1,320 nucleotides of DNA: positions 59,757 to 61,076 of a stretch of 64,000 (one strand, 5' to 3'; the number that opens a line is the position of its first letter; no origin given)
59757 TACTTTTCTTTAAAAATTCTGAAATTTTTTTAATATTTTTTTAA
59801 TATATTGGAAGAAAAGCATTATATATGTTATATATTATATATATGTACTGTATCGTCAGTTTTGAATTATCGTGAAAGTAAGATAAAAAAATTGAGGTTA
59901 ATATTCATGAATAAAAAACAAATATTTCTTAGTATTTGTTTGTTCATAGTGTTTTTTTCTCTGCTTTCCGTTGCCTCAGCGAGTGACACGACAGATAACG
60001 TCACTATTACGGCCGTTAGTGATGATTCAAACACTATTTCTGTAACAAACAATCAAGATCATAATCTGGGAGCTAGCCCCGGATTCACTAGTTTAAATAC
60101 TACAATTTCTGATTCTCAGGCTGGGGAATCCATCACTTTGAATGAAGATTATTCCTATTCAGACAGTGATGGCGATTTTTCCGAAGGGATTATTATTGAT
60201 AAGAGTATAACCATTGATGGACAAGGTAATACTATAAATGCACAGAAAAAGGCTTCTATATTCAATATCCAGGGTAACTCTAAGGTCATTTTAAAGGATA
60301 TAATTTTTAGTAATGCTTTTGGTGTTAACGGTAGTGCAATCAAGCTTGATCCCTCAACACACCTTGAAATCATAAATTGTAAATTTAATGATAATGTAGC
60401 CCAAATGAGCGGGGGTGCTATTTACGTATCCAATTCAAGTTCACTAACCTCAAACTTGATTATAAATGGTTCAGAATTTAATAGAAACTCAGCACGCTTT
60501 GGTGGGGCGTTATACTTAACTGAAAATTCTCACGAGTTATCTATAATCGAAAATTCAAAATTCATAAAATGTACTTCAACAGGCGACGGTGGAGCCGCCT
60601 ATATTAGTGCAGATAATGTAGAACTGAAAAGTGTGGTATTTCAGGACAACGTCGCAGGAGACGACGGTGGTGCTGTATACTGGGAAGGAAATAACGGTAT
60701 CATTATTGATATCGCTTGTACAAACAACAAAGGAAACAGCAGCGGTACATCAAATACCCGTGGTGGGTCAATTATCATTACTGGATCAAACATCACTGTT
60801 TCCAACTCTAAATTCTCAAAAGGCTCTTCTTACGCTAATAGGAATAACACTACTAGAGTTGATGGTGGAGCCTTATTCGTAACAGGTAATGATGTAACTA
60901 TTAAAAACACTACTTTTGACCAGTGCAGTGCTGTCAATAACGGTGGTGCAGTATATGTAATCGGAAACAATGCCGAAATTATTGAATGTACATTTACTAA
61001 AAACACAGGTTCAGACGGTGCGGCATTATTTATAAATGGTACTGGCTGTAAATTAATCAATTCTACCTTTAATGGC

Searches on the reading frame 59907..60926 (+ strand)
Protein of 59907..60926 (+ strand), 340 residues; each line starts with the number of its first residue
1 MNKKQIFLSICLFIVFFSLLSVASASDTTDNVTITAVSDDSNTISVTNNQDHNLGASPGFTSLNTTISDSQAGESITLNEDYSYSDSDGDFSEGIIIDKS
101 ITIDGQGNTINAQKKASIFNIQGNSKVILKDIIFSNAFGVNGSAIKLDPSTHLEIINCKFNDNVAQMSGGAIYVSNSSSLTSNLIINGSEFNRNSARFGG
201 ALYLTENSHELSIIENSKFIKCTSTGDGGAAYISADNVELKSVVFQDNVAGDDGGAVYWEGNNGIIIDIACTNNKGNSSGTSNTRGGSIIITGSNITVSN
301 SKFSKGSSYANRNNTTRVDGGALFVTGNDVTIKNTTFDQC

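Call 56: find_homologous_proteins(query=window:59907-60926:+, max_evalue=0.00001)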
Query window:59907-60926:+ (340 aa): 39 proteins with E <= 0.00001 among 3760 candidates.
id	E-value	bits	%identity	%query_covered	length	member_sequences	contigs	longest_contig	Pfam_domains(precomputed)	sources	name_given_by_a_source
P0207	9.1e-168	576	72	100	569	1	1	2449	PF13229.13,PF02415.24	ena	-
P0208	1.4e-87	312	40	100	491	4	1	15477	PF02415.24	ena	-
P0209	1.3e-82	296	38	100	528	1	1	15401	PF02415.24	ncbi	ncbi:MAG: hypothetical protein ABS871_02505, partial [Methanobrevibacter sp.]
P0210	1.7e-73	266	42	97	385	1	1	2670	PF02415.24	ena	-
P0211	3.4e-59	219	37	96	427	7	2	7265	PF02415.24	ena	-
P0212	1.1e-51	194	39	78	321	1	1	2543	PF13229.13,PF02415.24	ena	-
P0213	1.0e-48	184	35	82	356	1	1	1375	PF02415.24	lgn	-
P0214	7.1e-46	175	46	76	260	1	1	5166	PF02415.24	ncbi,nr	ncbi:MAG: hypothetical protein IJ104_07155, partial [Methanobrevibacter sp.]|nr:hypothetical protein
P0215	2.2e-42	164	41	86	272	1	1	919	PF02415.24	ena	-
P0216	3.8e-37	146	44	68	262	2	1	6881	PF02415.24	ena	-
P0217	1.7e-33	134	48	51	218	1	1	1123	-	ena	-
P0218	4.9e-23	100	36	60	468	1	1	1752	-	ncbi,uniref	ncbi:hypothetical protein, partial [Methanobrevibacter sp.]|uniref:hypothetical protein n=1 Tax=Meth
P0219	7.7e-23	99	33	82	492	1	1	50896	PF02415.24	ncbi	ncbi:pectate lyase-like adhesive domain-containing protein [Methanobrevibacter sp.]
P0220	1.1e-20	92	33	60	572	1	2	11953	PF13229.13,PF02415.24,PF05048.20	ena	-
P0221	1.3e-20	92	33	60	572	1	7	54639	PF13229.13,PF02415.24,PF05048.20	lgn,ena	-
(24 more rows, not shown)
